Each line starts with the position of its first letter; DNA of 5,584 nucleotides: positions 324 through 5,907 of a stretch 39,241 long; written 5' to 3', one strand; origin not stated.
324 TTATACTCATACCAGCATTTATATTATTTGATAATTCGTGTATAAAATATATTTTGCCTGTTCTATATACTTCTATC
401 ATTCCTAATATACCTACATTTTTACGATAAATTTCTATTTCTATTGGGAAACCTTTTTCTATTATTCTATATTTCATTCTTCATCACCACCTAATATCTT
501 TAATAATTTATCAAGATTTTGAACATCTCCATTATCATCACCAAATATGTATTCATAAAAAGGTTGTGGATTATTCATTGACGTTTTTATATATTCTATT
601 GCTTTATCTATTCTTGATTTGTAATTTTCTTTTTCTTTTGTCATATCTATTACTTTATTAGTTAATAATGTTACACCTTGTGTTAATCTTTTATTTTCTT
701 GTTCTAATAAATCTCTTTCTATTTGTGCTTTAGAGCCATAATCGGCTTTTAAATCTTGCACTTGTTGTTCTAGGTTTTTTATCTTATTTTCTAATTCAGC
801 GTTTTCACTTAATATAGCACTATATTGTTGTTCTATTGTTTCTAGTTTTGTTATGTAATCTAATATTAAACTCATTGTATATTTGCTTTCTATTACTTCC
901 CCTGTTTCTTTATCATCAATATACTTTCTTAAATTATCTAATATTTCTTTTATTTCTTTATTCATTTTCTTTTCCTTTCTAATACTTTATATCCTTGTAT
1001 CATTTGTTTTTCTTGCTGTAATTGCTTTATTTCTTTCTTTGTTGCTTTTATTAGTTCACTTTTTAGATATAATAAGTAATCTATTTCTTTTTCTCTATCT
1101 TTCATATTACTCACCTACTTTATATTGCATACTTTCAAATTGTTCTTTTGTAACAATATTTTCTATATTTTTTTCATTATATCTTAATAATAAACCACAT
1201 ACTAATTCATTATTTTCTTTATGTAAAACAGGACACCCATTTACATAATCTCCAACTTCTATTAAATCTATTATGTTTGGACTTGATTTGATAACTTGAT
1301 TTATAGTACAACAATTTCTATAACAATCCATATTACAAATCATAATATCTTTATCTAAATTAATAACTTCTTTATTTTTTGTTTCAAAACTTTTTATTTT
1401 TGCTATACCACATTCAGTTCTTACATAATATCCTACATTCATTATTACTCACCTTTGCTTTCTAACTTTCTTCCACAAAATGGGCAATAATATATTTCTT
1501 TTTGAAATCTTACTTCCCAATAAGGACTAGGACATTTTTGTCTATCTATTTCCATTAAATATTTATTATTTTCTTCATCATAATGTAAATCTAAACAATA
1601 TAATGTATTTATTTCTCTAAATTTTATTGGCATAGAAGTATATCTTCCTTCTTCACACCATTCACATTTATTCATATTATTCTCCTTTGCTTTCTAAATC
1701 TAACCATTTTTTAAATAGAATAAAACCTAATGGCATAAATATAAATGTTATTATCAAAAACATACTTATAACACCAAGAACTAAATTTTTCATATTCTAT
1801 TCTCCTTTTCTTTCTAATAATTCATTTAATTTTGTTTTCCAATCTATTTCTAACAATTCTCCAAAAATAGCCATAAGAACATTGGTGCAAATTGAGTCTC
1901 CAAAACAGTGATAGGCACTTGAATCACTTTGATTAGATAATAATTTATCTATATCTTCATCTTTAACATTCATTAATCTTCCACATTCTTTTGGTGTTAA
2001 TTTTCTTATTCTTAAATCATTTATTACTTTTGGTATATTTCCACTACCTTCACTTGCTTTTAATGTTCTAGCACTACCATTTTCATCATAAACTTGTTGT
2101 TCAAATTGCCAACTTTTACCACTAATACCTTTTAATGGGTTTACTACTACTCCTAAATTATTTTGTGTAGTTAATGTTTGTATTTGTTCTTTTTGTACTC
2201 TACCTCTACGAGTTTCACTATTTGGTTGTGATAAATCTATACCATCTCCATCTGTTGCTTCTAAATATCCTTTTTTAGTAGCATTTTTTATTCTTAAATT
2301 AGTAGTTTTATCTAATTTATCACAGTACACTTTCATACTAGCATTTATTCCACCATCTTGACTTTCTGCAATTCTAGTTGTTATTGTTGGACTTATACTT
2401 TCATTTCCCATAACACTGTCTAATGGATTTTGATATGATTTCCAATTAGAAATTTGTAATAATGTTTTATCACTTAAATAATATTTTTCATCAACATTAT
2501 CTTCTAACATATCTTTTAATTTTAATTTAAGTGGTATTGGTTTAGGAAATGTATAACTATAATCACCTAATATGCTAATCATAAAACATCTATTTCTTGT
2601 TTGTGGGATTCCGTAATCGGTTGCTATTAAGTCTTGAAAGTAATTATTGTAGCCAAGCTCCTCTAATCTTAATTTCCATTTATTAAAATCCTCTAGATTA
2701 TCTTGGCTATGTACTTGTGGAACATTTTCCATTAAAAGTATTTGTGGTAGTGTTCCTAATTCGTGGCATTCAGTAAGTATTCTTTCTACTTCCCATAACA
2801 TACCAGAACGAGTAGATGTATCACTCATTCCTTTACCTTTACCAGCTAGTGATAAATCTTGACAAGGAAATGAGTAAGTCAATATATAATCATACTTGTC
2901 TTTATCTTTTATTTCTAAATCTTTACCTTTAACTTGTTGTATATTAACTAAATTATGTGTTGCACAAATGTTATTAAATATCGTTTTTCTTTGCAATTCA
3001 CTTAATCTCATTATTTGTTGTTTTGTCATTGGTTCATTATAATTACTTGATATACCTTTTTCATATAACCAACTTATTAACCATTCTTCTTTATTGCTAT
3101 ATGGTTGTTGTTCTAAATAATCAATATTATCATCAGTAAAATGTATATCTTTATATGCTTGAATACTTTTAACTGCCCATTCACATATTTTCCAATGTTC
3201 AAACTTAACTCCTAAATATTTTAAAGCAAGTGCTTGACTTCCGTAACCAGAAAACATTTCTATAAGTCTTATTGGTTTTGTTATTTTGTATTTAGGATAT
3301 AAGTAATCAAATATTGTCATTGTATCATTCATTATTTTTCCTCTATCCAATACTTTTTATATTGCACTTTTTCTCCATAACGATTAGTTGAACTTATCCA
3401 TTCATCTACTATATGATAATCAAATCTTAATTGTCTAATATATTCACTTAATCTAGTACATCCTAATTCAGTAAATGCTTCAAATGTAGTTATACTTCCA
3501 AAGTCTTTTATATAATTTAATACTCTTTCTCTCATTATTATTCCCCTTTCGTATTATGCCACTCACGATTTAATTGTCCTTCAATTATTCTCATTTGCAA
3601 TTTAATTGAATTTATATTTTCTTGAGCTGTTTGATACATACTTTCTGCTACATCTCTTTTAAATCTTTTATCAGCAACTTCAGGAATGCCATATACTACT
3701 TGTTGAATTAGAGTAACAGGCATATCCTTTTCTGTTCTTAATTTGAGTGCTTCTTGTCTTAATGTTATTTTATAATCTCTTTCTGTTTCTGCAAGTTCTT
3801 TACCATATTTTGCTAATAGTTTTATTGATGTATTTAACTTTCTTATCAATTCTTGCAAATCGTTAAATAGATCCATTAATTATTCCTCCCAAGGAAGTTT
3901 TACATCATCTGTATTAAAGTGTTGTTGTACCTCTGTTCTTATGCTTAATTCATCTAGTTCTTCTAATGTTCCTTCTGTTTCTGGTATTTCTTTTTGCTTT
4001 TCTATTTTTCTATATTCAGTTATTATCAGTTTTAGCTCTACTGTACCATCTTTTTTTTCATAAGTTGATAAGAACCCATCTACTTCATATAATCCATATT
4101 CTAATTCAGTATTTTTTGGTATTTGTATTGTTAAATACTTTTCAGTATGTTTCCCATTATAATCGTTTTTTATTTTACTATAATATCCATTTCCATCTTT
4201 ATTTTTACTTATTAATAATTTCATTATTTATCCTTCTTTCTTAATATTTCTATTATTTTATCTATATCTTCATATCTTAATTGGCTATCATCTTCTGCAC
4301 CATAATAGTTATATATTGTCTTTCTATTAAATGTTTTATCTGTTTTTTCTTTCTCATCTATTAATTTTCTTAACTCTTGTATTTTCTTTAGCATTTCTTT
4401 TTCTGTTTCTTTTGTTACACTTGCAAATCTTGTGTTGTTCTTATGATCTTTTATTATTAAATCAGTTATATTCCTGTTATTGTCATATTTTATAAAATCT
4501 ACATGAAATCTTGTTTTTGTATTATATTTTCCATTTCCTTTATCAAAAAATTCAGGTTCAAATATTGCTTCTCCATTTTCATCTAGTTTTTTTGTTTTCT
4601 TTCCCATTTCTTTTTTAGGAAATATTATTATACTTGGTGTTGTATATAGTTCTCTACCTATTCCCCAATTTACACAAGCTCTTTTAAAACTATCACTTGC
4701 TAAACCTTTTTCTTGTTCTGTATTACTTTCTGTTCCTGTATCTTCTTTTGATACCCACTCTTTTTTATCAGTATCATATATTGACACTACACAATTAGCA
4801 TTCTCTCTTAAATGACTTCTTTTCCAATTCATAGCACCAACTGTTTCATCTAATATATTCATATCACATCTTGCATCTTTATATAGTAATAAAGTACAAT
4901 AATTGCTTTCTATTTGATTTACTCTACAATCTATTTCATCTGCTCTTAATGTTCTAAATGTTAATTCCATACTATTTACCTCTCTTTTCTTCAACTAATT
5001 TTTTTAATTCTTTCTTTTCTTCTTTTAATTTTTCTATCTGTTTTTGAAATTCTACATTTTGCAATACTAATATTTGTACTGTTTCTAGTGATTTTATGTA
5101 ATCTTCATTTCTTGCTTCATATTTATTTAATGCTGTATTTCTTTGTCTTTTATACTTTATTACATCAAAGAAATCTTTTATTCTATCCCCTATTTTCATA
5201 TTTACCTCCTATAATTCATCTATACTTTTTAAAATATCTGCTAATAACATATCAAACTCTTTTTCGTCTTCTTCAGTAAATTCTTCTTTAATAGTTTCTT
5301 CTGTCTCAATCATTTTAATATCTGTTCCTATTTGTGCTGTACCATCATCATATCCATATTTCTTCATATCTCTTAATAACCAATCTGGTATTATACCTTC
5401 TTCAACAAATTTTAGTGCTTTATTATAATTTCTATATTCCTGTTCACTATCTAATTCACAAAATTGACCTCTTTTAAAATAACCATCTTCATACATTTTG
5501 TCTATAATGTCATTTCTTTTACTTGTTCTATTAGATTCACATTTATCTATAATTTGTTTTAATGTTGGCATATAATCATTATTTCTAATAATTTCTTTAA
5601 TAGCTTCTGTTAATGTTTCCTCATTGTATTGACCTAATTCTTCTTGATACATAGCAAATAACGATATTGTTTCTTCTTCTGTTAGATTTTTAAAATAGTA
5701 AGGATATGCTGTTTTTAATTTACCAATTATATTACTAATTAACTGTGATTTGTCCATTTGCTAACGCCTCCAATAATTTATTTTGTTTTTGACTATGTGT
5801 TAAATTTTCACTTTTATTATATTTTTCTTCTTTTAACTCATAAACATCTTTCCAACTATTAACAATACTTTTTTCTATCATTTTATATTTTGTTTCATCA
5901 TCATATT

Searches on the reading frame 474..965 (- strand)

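Call 75: search_protein_families(library=phrogs, proteins=[window:474-965:-], max_evalue=0.001)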
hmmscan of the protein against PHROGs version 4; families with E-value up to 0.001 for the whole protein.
window:474-965:- (163 aa): 1 family
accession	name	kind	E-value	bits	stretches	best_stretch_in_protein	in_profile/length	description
phrog_492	-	unknown function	0.0005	21.2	0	22-85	55-104/195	-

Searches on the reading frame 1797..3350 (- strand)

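Call 75: search_protein_families(library=phrogs, proteins=[window:1797-3350:-], max_evalue=0.001)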
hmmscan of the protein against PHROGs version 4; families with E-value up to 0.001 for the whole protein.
window:1797-3350:- (517 aa): 7 families
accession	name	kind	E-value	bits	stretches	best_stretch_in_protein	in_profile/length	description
phrog_116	-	other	7e-52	177.7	1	21-501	202-491/779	DNA methyltransferase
phrog_363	-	other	2.9e-24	86.8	1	150-274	113-228/327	DNA methyltransferase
phrog_16427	-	other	1.1e-22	81.9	2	350-403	61-111/235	DNA methyltransferase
phrog_8411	-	unknown function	1.2e-16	62.1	2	351-403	108-160/206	-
phrog_26324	-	other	4.9e-10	40.8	1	443-499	142-203/210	DNA methyltransferase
phrog_17284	-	unknown function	5.6e-10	39.9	1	443-501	154-212/245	-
phrog_16528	-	other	1.8e-07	32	1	412-507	135-225/236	DNA methyltransferase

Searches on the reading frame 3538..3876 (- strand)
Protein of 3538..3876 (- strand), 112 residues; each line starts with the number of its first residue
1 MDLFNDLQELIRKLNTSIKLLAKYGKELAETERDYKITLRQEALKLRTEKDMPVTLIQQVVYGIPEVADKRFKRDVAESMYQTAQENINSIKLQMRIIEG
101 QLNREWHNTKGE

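Call 75: search_protein_families(library=phrogs, proteins=[window:3538-3876:-], max_evalue=0.001)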
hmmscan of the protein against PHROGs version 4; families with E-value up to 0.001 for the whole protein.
window:3538-3876:- (112 aa): 1 family
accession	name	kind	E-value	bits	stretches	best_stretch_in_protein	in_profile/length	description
phrog_1389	-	unknown function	6.9e-20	72.3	1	5-108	15-115/122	-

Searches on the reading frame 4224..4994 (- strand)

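Call 75: search_protein_families(library=phrogs, proteins=[window:4224-4994:-], max_evalue=0.001)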
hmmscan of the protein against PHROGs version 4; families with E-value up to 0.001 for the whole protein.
window:4224-4994:- (256 aa): 2 families
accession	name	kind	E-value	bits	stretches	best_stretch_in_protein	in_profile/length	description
phrog_14970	-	unknown function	4.6e-74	250.5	1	9-235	2-216/230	-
phrog_1097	-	DNA, RNA and nucleotide metabolism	2.7e-16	61.2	1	19-152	14-158/251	Erf-like ssDNA annealing protein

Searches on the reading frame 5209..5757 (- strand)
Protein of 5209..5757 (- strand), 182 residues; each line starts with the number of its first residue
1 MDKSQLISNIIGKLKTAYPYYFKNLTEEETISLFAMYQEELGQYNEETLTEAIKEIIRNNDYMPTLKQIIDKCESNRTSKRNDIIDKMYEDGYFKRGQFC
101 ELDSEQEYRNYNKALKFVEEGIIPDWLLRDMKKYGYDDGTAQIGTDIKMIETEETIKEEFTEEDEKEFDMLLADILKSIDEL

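Call 75: search_protein_families(library=phrogs, proteins=[window:5209-5757:-], max_evalue=0.001)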
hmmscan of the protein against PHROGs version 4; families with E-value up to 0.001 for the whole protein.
window:5209-5757:- (182 aa): 2 families
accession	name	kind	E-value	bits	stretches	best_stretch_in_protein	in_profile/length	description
phrog_9804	-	unknown function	3.8e-09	37.5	1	8-80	7-79/214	-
phrog_2289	-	DNA, RNA and nucleotide metabolism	0.00087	20.6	1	1-90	1-84/116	helicase loader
